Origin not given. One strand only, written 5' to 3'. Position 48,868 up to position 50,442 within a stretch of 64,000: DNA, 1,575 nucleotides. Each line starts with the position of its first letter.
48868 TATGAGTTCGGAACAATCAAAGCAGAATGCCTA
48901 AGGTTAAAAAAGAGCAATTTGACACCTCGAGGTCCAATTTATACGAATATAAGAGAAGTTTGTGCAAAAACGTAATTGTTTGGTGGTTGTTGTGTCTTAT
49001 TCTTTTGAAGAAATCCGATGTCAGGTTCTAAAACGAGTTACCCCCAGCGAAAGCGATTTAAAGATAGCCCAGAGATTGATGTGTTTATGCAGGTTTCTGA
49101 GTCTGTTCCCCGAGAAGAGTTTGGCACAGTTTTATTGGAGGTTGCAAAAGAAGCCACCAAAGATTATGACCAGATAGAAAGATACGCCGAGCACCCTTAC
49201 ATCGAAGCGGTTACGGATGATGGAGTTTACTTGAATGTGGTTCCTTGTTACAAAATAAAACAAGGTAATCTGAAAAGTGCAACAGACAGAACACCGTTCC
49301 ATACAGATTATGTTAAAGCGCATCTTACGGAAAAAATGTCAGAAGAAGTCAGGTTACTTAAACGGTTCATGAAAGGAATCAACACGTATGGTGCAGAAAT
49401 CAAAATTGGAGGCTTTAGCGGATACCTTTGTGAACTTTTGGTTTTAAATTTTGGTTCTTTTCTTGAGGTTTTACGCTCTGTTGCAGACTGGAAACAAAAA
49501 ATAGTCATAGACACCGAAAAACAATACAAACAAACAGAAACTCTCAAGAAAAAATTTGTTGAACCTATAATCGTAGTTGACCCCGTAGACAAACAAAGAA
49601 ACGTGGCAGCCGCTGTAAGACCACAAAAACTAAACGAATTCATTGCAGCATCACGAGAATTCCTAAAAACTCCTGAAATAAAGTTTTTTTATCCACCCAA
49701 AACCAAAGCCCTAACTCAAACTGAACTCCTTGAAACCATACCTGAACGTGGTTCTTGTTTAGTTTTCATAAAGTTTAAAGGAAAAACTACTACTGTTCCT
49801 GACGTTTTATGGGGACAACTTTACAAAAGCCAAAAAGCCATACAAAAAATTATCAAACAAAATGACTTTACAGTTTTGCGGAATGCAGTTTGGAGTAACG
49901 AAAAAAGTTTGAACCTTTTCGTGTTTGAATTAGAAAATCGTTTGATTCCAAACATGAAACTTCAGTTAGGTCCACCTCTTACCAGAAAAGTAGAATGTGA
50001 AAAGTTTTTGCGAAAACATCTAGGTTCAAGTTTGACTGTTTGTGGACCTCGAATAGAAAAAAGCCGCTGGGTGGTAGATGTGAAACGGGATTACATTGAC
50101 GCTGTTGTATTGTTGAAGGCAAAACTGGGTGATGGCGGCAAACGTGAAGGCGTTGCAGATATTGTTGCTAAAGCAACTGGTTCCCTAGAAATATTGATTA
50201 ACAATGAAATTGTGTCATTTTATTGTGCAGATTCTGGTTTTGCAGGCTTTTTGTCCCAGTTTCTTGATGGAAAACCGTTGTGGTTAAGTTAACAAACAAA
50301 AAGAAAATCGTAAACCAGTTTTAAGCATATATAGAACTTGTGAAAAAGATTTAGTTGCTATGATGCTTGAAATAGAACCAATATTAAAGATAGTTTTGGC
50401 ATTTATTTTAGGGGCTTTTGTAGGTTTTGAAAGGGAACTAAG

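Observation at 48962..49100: The CCA-adding enzyme gene carries an out-of-frame internal deletion, while neighbouring tRNA genes encode their own CCA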

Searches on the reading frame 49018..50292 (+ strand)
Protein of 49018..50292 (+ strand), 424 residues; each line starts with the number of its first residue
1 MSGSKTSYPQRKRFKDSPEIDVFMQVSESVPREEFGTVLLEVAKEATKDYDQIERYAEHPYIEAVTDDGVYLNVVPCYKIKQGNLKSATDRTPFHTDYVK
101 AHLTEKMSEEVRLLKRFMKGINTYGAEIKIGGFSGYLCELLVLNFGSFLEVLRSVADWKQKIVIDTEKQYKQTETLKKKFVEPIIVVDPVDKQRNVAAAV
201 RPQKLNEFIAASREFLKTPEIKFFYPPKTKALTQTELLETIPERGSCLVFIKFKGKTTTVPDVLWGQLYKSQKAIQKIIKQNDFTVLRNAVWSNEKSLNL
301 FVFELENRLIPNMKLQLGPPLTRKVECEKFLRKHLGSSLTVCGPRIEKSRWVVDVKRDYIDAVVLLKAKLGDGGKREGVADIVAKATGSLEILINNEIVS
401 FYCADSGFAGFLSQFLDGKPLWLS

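Call 4: search_protein_families(library=pfam, proteins=[window:49018-50289:+], max_evalue=0.01)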
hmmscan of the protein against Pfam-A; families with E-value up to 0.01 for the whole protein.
window:49018-50289:+ (424 aa): 2 families
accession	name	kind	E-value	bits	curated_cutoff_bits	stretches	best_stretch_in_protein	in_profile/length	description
PF09249.16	tRNA_NucTransf2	-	2.7e-45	153.6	27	1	109-225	1-113/113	tRNA nucleotidyltransferase, second domain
PF21133.2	CAA_C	-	5.4e-24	84.9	22.2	1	244-369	1-119/144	CCA-adding enzyme, C-terminal domain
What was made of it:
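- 49058..50292 (+): cca 3' fragment: last two bases of codon 72 through codon 482 plus stop, shifted by +1 relative to the 5' fragment. No further lesions. PF09249 and PF21133 are present (call 4).
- On Class I archaeal CCA-adding enzyme (functional member): PF09249 2.7e-45 and PF21133 5.4e-24 (call 4).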

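Call 5: search_solved_structures(query=window:49018-50289:+, show_alignments=2)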
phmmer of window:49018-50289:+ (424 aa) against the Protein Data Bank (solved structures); distinct sequences matched with E-value up to 0.001: 7.
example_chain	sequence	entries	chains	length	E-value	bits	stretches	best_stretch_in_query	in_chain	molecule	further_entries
3ova_A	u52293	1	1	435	2.1e-60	208.1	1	7-352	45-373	CCA-adding enzyme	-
2zh7_A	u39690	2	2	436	2.1e-60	208.1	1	7-352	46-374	CCA-adding enzyme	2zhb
1r89_A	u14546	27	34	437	2.2e-60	208.1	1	7-352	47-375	tRNA nucleotidyltransferase | CCA-adding enzyme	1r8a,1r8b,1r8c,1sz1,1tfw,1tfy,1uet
3ovs_A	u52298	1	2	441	2.2e-60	208.1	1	7-352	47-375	CCA-Adding Enzyme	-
3ovb_A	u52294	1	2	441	2.2e-60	208.1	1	7-352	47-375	CCA-Adding Enzyme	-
3ouy_A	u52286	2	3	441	2.2e-60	208.1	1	7-352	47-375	CCA-Adding Enzyme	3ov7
4x4n_A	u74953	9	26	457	2.5e-60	207.9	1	7-352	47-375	CCA-adding enzyme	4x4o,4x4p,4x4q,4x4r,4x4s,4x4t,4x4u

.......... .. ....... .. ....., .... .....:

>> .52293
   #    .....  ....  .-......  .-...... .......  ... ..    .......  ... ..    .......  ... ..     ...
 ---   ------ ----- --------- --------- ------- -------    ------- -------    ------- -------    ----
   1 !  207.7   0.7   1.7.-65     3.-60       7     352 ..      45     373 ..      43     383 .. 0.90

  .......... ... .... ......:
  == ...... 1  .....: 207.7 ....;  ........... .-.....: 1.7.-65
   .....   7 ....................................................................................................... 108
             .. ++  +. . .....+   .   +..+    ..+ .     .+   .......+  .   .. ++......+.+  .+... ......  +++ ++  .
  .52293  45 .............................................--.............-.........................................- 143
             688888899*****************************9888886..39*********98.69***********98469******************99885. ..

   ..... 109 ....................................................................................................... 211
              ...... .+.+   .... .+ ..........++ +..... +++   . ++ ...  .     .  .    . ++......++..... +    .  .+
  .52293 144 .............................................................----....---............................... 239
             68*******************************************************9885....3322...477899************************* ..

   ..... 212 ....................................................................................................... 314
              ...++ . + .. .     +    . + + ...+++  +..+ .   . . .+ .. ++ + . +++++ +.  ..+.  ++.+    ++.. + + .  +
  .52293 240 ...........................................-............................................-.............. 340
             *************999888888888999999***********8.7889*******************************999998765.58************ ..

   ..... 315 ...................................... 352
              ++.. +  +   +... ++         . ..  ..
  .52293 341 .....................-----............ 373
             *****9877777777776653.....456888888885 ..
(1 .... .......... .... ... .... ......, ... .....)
